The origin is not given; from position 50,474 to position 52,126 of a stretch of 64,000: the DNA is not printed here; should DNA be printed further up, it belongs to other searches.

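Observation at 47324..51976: Two full-length, strongly diverged TssK paralogues in one locus, in an odd divergent/convergent gene geometry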

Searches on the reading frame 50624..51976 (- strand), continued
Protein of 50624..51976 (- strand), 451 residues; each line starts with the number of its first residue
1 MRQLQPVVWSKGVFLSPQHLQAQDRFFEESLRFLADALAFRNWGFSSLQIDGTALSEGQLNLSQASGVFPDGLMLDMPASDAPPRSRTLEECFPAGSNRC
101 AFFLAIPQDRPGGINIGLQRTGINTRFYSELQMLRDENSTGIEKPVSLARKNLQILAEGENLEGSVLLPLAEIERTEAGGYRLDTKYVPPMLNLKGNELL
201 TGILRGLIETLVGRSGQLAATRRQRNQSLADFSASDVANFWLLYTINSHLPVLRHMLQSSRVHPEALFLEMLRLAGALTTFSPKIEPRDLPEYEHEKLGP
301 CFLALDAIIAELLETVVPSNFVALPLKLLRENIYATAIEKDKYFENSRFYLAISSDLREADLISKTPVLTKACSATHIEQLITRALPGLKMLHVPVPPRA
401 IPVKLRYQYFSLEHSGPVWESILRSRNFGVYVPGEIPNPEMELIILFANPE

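Call 93: predict_structure(alignment_id=A4)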
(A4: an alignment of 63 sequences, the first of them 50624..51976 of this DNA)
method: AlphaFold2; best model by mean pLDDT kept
length: 451 residues; sequences in the alignment: 63
mean_pLDDT: 83.6   pTM: 0.63
mean pLDDT of the five models: 83.6, 81.9, 81.9, 81.5, 80.5
residues with pLDDT >= 90: 248; 70-90: 128; 50-70: 41; < 50: 34
segments of 3 or more residues with pLDDT < 50: 1-20, 223-232
pLDDT, mean of each block of 10 residues (from residue 1): 30 39 53 57 92 92 94 93 92 89 93 82 82 82 86 91 85 91 94 93 96 82 49 63 90 96 93 88 80 92 95 68 89 91 87 93 94 93 92 84 81 93 95 93 81 35
secondary structure, 60 per line:
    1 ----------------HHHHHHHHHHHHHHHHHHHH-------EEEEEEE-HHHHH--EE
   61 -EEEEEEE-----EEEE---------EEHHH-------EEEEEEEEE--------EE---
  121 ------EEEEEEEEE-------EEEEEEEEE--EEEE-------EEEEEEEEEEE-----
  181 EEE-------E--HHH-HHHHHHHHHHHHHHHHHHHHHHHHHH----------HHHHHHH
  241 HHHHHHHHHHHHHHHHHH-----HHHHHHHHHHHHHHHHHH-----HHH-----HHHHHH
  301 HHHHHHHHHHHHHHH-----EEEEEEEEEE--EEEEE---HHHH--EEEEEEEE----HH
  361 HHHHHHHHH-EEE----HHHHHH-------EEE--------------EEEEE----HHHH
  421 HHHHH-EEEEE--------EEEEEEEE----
elements in order: H17-36 E44-50 H52-56 E62-68 E74-77 E99-107 E127-135 E143-151 E154-157 E165-175 E181-183 H198-223 H234-258 H264-281 H295-315 E321-330 E333-337 H341-344 E347-354 H359-369 E371-373 H378-383 E391-393 E408-412 H417-425 E427-431 E440-447

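Call 96: fold_search(model_id=the predicted structure, library=pdb)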
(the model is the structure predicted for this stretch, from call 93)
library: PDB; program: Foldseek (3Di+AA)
matches with E <= 10: 581; with E <= 0.001: 18
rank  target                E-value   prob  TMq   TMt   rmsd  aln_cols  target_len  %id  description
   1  5y0e_B                1.5e-39  1.00  0.57  0.59  19.2       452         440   29  Crystal structure of TssK (released 2018-08-08)
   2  5y0e_A                1.5e-39  1.00  0.56  0.57  20.2       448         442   28  Crystal structure of TssK (released 2018-08-08)
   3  5y0e_C                1.4e-36  1.00  0.70  0.74  17.3       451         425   28  Crystal structure of TssK (released 2018-08-08)
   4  5m30_B                4.9e-35  1.00  0.56  0.62  15.2       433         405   26  Structure of TssK from T6SS EAEC in complex with nanobody nb18 (released 2017-06-21)
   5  6giy_G                1.1e-34  1.00  0.62  0.63  17.6       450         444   29  The baseplate complex from the type VI secretion system (released 2018-10-17)
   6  5mwn_C                2.4e-24  1.00  0.57  0.81  17.7       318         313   30  Structure of the EAEC T6SS component TssK N-terminal domain in complex with llama nanobodies nbK18 and nbK27 (released 2017-06-28)
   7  5mwn_B                8.8e-24  1.00  0.57  0.80  17.6       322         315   30  Structure of the EAEC T6SS component TssK N-terminal domain in complex with llama nanobodies nbK18 and nbK27 (released 2017-06-28)
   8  5mwn_A                9.8e-24  1.00  0.56  0.80  17.6       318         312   30  Structure of the EAEC T6SS component TssK N-terminal domain in complex with llama nanobodies nbK18 and nbK27 (released 2017-06-28)
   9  6n38_F                1.3e-23  1.00  0.54  0.80  17.9       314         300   27  Structure of the type VI secretion system TssK-TssF-TssG baseplate subcomplex revealed by cryo-electron microscopy - f (released 2018-12-26)
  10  6n38_A                1.5e-23  1.00  0.55  0.81  18.0       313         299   27  Structure of the type VI secretion system TssK-TssF-TssG baseplate subcomplex revealed by cryo-electron microscopy - f (released 2018-12-26)
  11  6n38_E                1.9e-22  1.00  0.54  0.80  18.0       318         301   28  Structure of the type VI secretion system TssK-TssF-TssG baseplate subcomplex revealed by cryo-electron microscopy - f (released 2018-12-26)
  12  5m30_C                2.3e-22  1.00  0.54  0.84  10.1       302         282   28  Structure of TssK from T6SS EAEC in complex with nanobody nb18 (released 2017-06-21)
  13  6n38_B                6.5e-22  1.00  0.54  0.80  18.1       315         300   27  Structure of the type VI secretion system TssK-TssF-TssG baseplate subcomplex revealed by cryo-electron microscopy - f (released 2018-12-26)
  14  5m30_A                2.8e-21  1.00  0.54  0.84  10.0       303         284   29  Structure of TssK from T6SS EAEC in complex with nanobody nb18 (released 2017-06-21)
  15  6giy_D                2.7e-20  1.00  0.56  0.80  18.3       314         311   29  The baseplate complex from the type VI secretion system (released 2018-10-17)
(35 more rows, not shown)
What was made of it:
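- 50621..51976 (-): tssK2: the K2-type TssK paralogue (451 aa). Stands alone, divergent from tssB. AF2 pLDDT 83.6 with Foldseek top hits TssK (calls 93, 96).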
